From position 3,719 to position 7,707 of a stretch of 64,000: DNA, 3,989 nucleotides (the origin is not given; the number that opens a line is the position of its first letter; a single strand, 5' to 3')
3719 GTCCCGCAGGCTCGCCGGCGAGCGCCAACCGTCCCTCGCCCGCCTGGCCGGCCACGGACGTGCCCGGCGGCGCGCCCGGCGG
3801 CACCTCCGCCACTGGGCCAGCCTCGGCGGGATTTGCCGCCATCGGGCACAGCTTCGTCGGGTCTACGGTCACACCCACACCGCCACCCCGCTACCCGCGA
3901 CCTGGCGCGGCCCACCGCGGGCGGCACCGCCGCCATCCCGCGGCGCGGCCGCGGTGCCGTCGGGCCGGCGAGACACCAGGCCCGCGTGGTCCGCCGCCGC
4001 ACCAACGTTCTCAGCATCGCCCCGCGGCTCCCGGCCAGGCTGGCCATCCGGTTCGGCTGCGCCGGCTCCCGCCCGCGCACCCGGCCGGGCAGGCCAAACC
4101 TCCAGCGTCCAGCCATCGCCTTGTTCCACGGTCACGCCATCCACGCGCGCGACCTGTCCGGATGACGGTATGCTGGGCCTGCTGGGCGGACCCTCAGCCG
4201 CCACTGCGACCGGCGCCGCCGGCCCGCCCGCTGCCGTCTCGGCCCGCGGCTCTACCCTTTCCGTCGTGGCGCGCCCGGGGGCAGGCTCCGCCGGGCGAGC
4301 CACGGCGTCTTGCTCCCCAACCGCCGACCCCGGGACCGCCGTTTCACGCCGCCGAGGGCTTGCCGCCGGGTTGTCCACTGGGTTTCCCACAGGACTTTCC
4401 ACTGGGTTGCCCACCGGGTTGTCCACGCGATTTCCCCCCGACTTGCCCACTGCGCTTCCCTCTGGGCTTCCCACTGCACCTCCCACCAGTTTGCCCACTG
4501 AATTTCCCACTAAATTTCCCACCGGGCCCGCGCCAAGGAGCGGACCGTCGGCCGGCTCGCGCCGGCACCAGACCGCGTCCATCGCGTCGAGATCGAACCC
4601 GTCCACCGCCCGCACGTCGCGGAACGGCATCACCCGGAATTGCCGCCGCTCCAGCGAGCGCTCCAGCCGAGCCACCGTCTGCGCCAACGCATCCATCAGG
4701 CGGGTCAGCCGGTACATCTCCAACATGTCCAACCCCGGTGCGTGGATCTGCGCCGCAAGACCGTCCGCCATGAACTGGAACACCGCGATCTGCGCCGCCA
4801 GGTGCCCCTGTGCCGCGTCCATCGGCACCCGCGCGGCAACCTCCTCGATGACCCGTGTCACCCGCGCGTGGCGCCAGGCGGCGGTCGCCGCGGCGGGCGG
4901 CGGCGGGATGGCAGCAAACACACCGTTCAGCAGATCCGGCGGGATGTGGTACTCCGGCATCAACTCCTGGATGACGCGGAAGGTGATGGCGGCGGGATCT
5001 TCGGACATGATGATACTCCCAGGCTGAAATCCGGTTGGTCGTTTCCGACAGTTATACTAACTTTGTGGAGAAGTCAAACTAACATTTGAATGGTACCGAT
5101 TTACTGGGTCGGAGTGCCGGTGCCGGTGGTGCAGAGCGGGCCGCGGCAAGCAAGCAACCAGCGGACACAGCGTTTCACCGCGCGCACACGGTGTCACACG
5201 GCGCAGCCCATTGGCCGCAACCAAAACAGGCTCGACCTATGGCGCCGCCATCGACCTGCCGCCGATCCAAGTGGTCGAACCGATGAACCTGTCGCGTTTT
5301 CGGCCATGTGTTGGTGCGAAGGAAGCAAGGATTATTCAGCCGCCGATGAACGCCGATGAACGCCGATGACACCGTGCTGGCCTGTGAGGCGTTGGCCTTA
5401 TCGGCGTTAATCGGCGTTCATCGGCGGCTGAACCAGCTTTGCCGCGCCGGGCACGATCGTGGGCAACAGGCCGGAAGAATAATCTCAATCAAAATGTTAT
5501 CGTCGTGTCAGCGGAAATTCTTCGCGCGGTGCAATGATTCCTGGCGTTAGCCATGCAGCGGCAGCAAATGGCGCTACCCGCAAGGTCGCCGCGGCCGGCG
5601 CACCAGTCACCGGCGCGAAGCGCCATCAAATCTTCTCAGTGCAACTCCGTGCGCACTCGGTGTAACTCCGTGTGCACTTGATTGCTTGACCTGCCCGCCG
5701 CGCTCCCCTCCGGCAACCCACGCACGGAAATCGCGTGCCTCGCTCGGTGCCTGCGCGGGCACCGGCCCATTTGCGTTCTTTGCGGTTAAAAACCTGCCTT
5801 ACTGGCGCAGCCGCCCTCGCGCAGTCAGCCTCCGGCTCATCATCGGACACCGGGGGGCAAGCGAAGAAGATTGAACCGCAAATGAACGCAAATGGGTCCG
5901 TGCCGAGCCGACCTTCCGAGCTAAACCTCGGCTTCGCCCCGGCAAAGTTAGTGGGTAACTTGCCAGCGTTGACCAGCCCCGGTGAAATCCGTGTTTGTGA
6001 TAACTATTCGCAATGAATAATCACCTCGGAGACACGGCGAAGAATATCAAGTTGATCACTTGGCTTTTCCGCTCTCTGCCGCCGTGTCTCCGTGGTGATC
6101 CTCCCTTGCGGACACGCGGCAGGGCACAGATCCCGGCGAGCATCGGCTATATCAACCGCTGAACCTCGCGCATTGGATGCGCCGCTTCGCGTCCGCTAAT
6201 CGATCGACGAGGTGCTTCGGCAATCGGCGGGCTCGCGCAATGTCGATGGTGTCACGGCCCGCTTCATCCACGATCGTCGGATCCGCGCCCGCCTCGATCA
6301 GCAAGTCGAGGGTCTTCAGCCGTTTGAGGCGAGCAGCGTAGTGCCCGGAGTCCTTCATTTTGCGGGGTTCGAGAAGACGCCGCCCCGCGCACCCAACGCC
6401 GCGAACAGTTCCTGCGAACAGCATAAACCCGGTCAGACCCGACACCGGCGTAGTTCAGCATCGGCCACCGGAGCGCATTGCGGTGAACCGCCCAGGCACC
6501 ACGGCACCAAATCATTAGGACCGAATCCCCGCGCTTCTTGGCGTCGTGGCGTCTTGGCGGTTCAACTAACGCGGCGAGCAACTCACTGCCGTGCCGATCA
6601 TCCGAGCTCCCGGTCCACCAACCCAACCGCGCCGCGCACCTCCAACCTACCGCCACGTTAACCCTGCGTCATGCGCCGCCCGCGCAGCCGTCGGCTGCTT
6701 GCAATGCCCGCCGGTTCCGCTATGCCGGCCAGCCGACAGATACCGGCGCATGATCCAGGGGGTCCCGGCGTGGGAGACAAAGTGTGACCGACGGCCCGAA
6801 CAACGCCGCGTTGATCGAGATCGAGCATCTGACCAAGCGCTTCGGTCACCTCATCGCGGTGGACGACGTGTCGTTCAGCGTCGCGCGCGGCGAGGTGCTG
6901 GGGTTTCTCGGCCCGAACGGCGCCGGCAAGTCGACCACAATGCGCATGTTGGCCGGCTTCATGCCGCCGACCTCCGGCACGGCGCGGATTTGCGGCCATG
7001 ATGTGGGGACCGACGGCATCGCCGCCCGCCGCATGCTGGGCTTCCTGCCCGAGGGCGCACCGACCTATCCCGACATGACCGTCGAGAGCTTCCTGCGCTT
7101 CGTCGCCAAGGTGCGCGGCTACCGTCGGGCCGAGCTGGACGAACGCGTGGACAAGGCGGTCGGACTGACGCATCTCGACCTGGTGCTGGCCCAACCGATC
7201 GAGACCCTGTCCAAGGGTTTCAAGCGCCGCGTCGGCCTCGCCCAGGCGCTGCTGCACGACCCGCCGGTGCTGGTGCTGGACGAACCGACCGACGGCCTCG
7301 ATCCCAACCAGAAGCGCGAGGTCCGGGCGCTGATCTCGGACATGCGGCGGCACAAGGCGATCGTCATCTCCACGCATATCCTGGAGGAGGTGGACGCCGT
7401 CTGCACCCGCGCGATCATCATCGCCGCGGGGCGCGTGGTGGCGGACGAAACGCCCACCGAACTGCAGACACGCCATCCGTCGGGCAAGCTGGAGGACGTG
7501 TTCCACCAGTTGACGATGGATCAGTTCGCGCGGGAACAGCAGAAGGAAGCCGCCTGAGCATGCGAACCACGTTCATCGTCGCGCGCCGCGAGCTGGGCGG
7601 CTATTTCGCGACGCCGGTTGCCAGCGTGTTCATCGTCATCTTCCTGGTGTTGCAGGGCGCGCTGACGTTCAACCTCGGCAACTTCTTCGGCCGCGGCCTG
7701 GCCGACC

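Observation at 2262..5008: Possible large frameshifted protein with a zinc-ribbon motif and a tail built from 150-bp tandem DNA repeats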

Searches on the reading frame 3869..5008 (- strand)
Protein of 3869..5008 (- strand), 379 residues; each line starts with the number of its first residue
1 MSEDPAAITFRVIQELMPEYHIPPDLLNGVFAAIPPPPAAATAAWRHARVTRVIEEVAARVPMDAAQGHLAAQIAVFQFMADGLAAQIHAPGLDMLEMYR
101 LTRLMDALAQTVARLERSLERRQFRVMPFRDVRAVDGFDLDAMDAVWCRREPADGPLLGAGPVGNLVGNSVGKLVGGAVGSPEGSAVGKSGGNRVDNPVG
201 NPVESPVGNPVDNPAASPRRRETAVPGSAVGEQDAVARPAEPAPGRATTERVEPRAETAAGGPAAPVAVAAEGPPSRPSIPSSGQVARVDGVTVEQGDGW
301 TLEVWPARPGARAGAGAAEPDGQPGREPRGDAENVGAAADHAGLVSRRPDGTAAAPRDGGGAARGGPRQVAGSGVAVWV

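Call 4: search_protein_families(library=ncbifam, proteins=[window:3869-5008:-], max_evalue=0.1)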
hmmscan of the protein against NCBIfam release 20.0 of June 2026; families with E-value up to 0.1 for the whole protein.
window:3869-5008:- (379 aa): 0 families

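Call 5: search_protein_families(library=pfam, proteins=[window:3869-5008:-], max_evalue=0.1)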
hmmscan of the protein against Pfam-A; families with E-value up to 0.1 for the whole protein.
window:3869-5008:- (379 aa): 1 family
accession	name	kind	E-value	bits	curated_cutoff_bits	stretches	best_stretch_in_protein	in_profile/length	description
PF23155.1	DUF7053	-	0.016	15.4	27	1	33-105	43-113/171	Domain of unknown function (DUF7053)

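Call 11: find_homologous_proteins(query=window:3869-5008:-)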
Query window:3869-5008:- (379 aa): 86 proteins with E <= 0.001 among 8000 candidates.
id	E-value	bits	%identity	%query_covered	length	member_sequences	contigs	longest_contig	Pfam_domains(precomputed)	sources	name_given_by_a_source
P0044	1.3e-225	767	96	100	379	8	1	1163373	-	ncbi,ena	-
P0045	2.3e-194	664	89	89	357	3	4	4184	-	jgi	jgi:hypothetical protein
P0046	6.6e-143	495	75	86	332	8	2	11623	-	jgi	jgi:hypothetical protein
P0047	9.7e-110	385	98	49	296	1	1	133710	-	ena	-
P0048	1.2e-95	339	76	60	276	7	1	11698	-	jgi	jgi:hypothetical protein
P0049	6.6e-86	307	72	53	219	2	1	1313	-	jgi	jgi:hypothetical protein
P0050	5.3e-67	245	49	84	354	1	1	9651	-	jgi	jgi:hypothetical protein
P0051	6.5e-66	241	49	81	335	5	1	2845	-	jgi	jgi:hypothetical protein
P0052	6.1e-65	238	49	83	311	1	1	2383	-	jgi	jgi:hypothetical protein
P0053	6.9e-65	238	50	81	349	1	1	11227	-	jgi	jgi:hypothetical protein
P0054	8.0e-64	234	69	40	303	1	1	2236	-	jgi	jgi:hypothetical protein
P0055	2.9e-63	232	49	84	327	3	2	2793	-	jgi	jgi:hypothetical protein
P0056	1.2e-62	230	47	85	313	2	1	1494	-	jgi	jgi:hypothetical protein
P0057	2.6e-62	229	47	81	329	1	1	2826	-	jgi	jgi:hypothetical protein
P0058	4.7e-62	228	44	80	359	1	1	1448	-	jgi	jgi:hypothetical protein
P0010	1.0e-60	224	70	50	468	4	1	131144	-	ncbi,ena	-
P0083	6.8e-53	198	63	37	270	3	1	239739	-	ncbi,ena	-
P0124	4.7e-31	126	66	26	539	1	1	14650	-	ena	-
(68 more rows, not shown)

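Call 13: find_encoding_contigs(protein=P0044, flank=8000, max_places=4)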
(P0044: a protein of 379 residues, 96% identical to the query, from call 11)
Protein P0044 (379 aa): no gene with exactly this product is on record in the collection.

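Call 17: search_protein_families(library=phrogs, proteins=[window:3869-5008:-, P0083], max_evalue=0.01)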
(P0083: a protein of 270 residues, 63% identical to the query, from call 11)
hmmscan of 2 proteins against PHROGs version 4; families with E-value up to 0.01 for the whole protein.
window:3869-5008:- (379 aa): 0 families

P0083 (270 aa): 0 families

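Call 23: find_related_loci(query=A1, collection=genome_contigs, flank=6000)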
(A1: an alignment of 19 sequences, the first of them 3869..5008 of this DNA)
Query A1 (379 aa) in genome_contigs; peptide patterns used: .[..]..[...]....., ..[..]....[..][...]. (x = any residue, [..] = any of these).
50 stretches matched a pattern; 15 encode a relative of the query (tblastn E <= 1e-3); 14 distinct loci.
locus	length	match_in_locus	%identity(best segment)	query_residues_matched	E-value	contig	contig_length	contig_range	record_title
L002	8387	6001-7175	73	1-379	3e-147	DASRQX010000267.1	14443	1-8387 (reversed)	MAG TPA_asm: Acetobacteraceae bacterium isolate SMAG_U4398 k141_1938586, whole genome shotgun sequence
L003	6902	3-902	74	81-376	7e-131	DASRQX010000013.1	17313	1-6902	MAG TPA_asm: Acetobacteraceae bacterium isolate SMAG_U4398 k141_1570002, whole genome shotgun sequence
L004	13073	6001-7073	76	1-373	5e-135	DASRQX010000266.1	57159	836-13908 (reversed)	MAG TPA_asm: Acetobacteraceae bacterium isolate SMAG_U4398 k141_4135303, whole genome shotgun sequence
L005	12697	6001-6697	65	1-314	2e-53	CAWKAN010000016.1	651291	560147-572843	MAG: uncultured Alphaproteobacteria bacterium isolate MFD03726.bin.1.14 genome assembly, contig: contig_37852, whole gen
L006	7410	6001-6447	63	1-149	1e-52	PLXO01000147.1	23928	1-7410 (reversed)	MAG: Acetobacteraceae bacterium isolate palsa_925 73.20120700_P3D.41_contig_60032, whole genome shotgun sequence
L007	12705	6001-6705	64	8-321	1e-51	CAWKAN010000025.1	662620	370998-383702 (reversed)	MAG: uncultured Alphaproteobacteria bacterium isolate MFD03726.bin.1.14 genome assembly, contig: contig_37862, whole gen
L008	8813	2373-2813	63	6-152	8e-50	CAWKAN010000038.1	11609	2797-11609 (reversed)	MAG: uncultured Alphaproteobacteria bacterium isolate MFD03726.bin.1.14 genome assembly, contig: contig_59320, whole gen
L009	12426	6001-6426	63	8-149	5e-50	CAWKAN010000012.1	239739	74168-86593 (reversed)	MAG: uncultured Alphaproteobacteria bacterium isolate MFD03726.bin.1.14 genome assembly, contig: contig_12086, whole gen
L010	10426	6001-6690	61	8-318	1e-48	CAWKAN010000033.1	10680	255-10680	MAG: uncultured Alphaproteobacteria bacterium isolate MFD03726.bin.1.14 genome assembly, contig: contig_59051, whole gen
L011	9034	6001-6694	61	4-311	8e-47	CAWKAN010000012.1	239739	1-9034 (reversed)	MAG: uncultured Alphaproteobacteria bacterium isolate MFD03726.bin.1.14 genome assembly, contig: contig_12086, whole gen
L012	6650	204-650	59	1-149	8e-47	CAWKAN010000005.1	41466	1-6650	MAG: uncultured Alphaproteobacteria bacterium isolate MFD03726.bin.1.14 genome assembly, contig: contig_112257, whole ge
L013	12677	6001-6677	60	6-308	3e-46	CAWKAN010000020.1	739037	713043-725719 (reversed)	MAG: uncultured Alphaproteobacteria bacterium isolate MFD03726.bin.1.14 genome assembly, contig: contig_37856, whole gen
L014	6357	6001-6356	77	1-126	9e-43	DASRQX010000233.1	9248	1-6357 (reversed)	MAG TPA_asm: Acetobacteraceae bacterium isolate SMAG_U4398 k141_4281745, whole genome shotgun sequence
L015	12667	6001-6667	61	8-308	6e-46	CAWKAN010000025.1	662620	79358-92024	MAG: uncultured Alphaproteobacteria bacterium isolate MFD03726.bin.1.14 genome assembly, contig: contig_37862, whole gen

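Call 36: predict_structure(alignment_id=A1)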
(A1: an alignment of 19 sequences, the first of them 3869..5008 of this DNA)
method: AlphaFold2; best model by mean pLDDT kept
length: 379 residues; sequences in the alignment: 19
mean_pLDDT: 56.0   pTM: 0.42
mean pLDDT of the five models: 56.0, 53.4, 53.2, 51.4, 48.3
residues with pLDDT >= 90: 14; 70-90: 101; 50-70: 55; < 50: 209
segments of 3 or more residues with pLDDT < 50: 1-4, 151-181, 183-194, 199-201, 203-205, 207-209, 215-217, 219-225, 227-241, 243-262, 267-274, 276-288, 299-302, 306-348, 350-355, 357-379
pLDDT, mean of each block of 10 residues (from residue 1): 58 78 88 83 84 90 83 89 88 91 88 84 63 58 62 39 34 35 41 44 48 46 43 44 42 42 46 46 41 48 46 35 36 33 35 42 39 33
secondary structure, 60 per line:
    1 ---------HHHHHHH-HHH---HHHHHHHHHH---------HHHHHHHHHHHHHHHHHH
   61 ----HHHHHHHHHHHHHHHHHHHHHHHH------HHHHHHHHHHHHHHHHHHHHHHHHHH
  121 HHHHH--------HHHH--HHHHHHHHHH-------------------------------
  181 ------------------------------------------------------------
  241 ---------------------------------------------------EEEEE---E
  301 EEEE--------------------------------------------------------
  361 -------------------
elements in order: H10-16 H24-33 H43-60 H65-88 H95-125 H134-137 H140-149 E292-296 E300-304

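Call 40: fold_search(model_id=the predicted structure, library=pdb)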
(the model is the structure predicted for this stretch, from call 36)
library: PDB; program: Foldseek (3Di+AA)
matches with E <= 10: 162; with E <= 0.001: 0
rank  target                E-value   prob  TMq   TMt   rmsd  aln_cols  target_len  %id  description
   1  6hwh_W                1.0e+00  0.09  0.13  0.22  14.0       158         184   13  Structure of a functional obligate respiratory supercomplex from Mycobacterium smegmatis (released 2018-11-07)
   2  3mq1_E                1.2e+00  0.38  0.14  0.41   7.4        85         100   19  Crystal Structure of Dust Mite Allergen Der p 5 (released 2010-06-02)
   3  3mq1_F                1.3e+00  0.63  0.14  0.50   7.2        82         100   17  Crystal Structure of Dust Mite Allergen Der p 5 (released 2010-06-02)
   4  9qvq_B                1.6e+00  0.08  0.11  0.12   9.3       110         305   10  Crystal structure of the CtaG_H128A variant from Ruminiclostridium cellulolyticum in complex with PHBA (P2(1)-medium) (released 2025-10-01)
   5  9cpc_3G               1.8e+00  0.12  0.14  0.33  24.6       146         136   20  Atomic model of porcine brain ventricles cilia doublet microtubule (48-nm periodicity) (released 2024-10-23)
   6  3mq1_A                2.1e+00  0.21  0.13  0.38   7.3        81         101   20  Crystal Structure of Dust Mite Allergen Der p 5 (released 2010-06-02)
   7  9had_B                2.2e+00  0.16  0.13  0.39  14.7       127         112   10  Der f 21 dust mite allergen with computationally designed DerF21_b10 binder (released 2024-12-18)
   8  9had_A                2.6e+00  0.15  0.14  0.37  10.6       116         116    9  Der f 21 dust mite allergen with computationally designed DerF21_b10 binder (released 2024-12-18)
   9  7e1v_G                2.7e+00  0.04  0.10  0.18  16.7       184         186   13  Cryo-EM structure of apo hybrid respiratory supercomplex consisting of Mycobacterium tuberculosis complexIII and Mycob (released 2021-10-13)
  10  1yxr_MODEL_1_A        2.9e+00  0.18  0.14  0.47   6.7        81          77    5  NMR Structure of VPS4A MIT Domain (released 2005-09-06)
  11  8bhf_n1               2.9e+00  0.06  0.13  0.18  17.2       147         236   16  Cryo-EM structure of stalled rabbit 80S ribosomes in complex with human CCR4-NOT and CNOT4 (released 2023-09-06)
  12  5gof                  3.0e+00  0.23  0.15  0.14   9.4        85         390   18  Truncated mitofusin-1, GTP-bound (released 2017-01-25)
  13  9lh4                  3.2e+00  0.14  0.17  0.19   7.9       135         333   13  Crystal structure of the cyclophilin 37 from Arabidopsis thaliana (released 2025-12-24)
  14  8zak_B                3.2e+00  0.11  0.12  0.17  13.7       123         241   12  Crystal structure of the channel protein CorA from Campylobacter jejuni in complex with Ni2+ (released 2024-06-19)
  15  8eja_B                3.4e+00  0.12  0.14  0.32   7.2       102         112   13  Computational design of potent and selective inhibitors of Bak and Bax (released 2024-03-20)
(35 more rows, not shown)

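Call 57: list_cluster_members(proteins=[P0044, P0002, P0017, P0016])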
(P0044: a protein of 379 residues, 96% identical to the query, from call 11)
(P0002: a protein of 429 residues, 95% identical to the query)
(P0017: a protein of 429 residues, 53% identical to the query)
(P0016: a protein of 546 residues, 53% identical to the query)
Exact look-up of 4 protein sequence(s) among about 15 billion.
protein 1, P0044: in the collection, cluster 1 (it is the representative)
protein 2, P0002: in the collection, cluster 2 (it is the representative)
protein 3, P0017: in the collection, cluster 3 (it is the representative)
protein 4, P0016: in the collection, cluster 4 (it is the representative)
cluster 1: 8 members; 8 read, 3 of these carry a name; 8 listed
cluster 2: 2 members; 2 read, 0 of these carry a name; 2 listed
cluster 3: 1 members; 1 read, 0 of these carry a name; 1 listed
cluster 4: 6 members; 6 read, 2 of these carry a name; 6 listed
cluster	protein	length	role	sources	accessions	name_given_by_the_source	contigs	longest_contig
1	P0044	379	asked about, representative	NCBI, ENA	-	-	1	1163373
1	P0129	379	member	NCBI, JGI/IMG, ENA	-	hypothetical protein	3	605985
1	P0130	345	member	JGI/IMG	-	hypothetical protein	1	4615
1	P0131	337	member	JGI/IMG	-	hypothetical protein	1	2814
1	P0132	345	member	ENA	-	-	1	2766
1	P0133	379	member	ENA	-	-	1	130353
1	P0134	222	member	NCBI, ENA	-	-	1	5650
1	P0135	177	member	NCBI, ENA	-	-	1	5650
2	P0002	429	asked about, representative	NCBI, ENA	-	-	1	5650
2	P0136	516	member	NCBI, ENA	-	-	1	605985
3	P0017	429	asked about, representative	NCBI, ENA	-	-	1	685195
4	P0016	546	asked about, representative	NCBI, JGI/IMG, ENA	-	hypothetical protein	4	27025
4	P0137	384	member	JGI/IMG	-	hypothetical protein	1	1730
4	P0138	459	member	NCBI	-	-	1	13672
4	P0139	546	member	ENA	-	-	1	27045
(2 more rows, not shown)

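Call 59: find_encoding_contigs(protein=window:3869-5008:-, flank=10000, max_places=5)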
Protein window:3869-5008:- (379 aa): 4 contigs read that carry it; 4 places shown.
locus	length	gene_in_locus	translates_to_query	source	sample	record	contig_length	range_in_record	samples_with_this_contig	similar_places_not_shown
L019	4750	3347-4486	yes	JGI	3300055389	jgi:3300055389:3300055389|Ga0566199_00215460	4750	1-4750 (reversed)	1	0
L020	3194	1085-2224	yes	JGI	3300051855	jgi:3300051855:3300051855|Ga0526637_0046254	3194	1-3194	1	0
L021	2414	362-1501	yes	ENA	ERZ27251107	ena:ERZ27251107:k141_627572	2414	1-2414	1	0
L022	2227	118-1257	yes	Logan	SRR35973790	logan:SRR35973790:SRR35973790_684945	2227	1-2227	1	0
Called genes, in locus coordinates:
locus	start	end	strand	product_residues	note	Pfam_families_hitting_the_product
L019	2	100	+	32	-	?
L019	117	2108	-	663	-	PF12697:Abhydrolase_6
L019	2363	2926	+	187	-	-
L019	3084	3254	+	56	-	-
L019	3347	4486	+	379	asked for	-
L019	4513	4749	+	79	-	?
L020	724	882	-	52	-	-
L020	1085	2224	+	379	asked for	-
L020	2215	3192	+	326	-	?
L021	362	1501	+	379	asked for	-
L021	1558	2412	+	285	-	?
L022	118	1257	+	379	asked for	-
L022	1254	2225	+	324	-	?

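Call 80: search_protein_families(library=padloc, proteins=[window:3869-5008:-], max_evalue=0.01)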
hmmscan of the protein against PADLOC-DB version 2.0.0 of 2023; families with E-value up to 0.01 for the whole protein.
window:3869-5008:- (379 aa): 0 families

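Call 91: search_protein_representatives(alignment_id=A1)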
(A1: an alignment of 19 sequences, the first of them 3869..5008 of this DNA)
Query: 19 sequences, 284 profile positions. Proteins with E-value up to 0.001 (for the whole library): 238; up to 1e-10: 162; up to 1e-30: 53. The best 150 are listed.
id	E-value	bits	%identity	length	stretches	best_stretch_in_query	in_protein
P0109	5.4e-121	420.1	-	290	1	1-284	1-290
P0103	1.6e-117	408.7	-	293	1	1-281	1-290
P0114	2.6e-105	368.7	-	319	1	1-247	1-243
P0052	2.8e-102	358.7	-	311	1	1-267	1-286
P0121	5.6e-92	324.9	-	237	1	1-197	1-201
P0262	2.0e-84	300.2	-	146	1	1-146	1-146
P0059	9.3e-83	294.7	-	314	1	1-256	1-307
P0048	5.4e-82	292.2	-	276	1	1-221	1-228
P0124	7.4e-82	291.7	-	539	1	34-279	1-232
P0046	7.6e-77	275.3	-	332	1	50-275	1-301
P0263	4.9e-72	259.5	-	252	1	1-260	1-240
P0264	3.9e-69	250.0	-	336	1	1-267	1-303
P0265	8.0e-62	226.0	-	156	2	34-119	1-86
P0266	2.1e-59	218.1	-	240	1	1-216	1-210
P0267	1.1e-56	209.2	-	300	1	1-250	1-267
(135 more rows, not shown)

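Call 104: find_related_loci(query=A1, collection=viral_contigs, flank=8000)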
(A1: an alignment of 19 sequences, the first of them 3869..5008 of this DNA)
Query A1 (379 aa) in viral_contigs; peptide patterns used: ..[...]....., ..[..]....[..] (x = any residue, [..] = any of these).
85 stretches matched a pattern, but none encodes a relative of the query by tblastn (E <= 1e-3).

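Call 112: search_protein_families(library=pfam, proteins=[L019:2363-2926:+], max_evalue=0.001)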
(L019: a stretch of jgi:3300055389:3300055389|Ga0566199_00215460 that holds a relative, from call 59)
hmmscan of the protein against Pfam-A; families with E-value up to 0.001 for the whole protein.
L019:2363-2926:+ (187 aa): 0 families

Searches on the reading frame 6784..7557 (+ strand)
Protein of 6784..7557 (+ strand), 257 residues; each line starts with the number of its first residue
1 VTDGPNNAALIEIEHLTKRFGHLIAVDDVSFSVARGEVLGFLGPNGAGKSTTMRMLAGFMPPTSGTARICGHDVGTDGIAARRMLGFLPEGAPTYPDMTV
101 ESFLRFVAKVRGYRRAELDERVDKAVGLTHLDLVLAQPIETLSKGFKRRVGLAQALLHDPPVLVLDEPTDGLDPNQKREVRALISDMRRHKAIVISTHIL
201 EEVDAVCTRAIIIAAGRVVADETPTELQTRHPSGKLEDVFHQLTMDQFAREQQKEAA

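Call 112: search_protein_families(library=pfam, proteins=[window:6784-7557:+], max_evalue=0.001)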
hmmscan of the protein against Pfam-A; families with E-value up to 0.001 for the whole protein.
window:6784-7557:+ (257 aa): 2 families
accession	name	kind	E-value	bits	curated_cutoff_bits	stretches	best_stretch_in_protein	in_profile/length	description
PF00005.33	ABC_tran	-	2.5e-29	103.1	25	1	27-169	2-136/137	ABC transporter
PF13304.12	AAA_21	-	2.2e-12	48.1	27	1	125-204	221-304/304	AAA domain, putative AbiEii toxin, Type IV TA system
